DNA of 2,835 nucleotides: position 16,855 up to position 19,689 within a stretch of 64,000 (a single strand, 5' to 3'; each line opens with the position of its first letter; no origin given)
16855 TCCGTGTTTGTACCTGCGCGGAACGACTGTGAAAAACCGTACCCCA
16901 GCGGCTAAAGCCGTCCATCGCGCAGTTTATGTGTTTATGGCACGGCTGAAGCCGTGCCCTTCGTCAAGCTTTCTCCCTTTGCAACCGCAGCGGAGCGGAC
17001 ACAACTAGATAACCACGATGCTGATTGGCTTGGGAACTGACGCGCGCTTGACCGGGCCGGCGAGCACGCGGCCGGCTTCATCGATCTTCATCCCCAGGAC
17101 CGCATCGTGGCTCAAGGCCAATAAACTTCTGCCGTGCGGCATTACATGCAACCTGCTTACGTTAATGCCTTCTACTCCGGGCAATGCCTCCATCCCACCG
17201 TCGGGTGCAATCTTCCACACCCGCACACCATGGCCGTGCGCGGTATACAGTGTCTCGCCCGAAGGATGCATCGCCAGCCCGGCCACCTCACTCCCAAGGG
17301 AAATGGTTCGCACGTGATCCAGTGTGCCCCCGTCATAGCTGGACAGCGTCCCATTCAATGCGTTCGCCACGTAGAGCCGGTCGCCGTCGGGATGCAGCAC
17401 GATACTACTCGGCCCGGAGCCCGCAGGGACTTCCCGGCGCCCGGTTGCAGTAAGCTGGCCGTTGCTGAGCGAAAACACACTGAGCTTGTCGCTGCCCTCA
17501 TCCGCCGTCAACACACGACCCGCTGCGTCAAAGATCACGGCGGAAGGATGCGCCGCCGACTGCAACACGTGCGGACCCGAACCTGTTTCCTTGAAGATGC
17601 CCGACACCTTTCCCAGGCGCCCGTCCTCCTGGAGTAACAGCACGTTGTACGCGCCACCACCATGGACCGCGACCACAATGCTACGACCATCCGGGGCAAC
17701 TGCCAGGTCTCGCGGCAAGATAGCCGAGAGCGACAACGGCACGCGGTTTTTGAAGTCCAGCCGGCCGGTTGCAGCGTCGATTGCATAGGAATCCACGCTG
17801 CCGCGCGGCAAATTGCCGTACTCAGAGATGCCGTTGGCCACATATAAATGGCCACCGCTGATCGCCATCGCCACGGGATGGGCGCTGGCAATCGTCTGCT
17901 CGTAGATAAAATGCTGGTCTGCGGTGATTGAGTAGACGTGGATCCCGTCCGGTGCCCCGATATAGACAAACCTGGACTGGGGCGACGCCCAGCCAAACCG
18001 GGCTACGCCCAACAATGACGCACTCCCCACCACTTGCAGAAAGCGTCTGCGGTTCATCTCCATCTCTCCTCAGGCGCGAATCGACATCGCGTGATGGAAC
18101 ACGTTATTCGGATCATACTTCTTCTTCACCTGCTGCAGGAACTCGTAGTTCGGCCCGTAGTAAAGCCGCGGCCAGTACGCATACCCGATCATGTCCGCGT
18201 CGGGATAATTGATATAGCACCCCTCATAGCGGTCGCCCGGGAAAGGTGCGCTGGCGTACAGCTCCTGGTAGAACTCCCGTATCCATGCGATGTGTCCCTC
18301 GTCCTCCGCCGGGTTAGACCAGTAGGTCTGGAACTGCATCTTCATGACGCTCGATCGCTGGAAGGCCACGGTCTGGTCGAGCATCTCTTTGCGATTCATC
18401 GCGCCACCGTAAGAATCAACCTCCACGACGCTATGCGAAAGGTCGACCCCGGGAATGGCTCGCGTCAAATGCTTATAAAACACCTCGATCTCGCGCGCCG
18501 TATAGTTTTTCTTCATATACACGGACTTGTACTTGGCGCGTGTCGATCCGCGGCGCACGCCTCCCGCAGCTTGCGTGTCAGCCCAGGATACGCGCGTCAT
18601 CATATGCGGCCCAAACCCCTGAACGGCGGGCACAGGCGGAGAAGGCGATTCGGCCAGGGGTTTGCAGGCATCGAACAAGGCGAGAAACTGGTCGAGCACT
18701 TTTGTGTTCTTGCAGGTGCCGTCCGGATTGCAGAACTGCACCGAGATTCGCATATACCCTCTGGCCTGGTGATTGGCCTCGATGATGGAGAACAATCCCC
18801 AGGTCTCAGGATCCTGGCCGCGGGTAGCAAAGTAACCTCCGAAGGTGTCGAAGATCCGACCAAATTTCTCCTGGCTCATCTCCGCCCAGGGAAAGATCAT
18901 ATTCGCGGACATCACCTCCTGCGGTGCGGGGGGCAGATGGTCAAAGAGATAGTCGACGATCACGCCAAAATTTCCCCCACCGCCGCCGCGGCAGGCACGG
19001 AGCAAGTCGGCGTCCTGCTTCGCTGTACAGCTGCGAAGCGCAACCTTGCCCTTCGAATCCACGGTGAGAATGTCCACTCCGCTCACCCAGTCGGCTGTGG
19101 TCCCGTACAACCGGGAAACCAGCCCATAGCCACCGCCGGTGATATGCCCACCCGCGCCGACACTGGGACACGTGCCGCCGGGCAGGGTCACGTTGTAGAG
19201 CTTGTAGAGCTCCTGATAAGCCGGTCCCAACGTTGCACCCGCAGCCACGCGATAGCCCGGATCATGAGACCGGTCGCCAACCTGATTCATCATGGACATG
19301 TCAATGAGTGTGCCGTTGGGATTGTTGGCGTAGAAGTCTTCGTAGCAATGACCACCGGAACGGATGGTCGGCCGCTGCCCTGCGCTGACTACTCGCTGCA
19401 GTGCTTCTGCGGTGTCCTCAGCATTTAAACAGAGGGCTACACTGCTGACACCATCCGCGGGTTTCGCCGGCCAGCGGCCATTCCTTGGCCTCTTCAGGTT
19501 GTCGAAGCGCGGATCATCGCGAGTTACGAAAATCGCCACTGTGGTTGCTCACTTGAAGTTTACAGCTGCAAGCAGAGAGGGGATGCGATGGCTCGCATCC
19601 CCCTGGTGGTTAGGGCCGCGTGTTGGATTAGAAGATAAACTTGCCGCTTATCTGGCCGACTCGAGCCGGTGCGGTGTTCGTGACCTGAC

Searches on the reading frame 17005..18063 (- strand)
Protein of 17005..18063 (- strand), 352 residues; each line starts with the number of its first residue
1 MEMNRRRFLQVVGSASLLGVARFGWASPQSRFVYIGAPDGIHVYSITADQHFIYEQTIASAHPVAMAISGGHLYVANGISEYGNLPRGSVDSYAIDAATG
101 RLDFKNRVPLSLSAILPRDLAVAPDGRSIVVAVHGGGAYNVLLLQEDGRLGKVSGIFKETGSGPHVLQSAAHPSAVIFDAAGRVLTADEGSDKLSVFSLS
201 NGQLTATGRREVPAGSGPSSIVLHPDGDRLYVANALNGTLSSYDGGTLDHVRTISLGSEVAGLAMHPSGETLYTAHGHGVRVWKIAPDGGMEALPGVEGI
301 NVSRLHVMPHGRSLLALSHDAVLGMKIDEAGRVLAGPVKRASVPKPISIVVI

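Call 8: search_protein_families(library=pfam, proteins=[window:17005-18063:-], max_evalue=0.001)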
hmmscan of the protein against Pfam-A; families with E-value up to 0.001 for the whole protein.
window:17005-18063:- (352 aa): 3 families
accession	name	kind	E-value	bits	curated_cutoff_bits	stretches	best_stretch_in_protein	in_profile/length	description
PF10282.15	Lactonase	-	2.7e-29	102.9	21.7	1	39-275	13-261/344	Lactonase, 7-bladed beta-propeller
PF01436.27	NHL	-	6.9e-06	26.3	20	0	61-77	4-19/28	NHL repeat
PF21783.3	YNCE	-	0.00069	19.5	27.1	0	176-255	34-109/339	YNCE-like beta-propeller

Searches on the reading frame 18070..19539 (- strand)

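Call 8: search_protein_families(library=pfam, proteins=[window:18070-19539:-], max_evalue=0.001)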
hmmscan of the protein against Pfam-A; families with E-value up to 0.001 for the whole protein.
window:18070-19539:- (489 aa): 2 families
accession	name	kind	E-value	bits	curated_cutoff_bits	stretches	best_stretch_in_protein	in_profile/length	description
PF08031.17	BBE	-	6.7e-16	58.5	20.6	1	441-488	1-45/45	Berberine and berberine like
PF01565.28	FAD_binding_4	-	2.1e-14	53.9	26.4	1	34-161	4-132/139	FAD binding domain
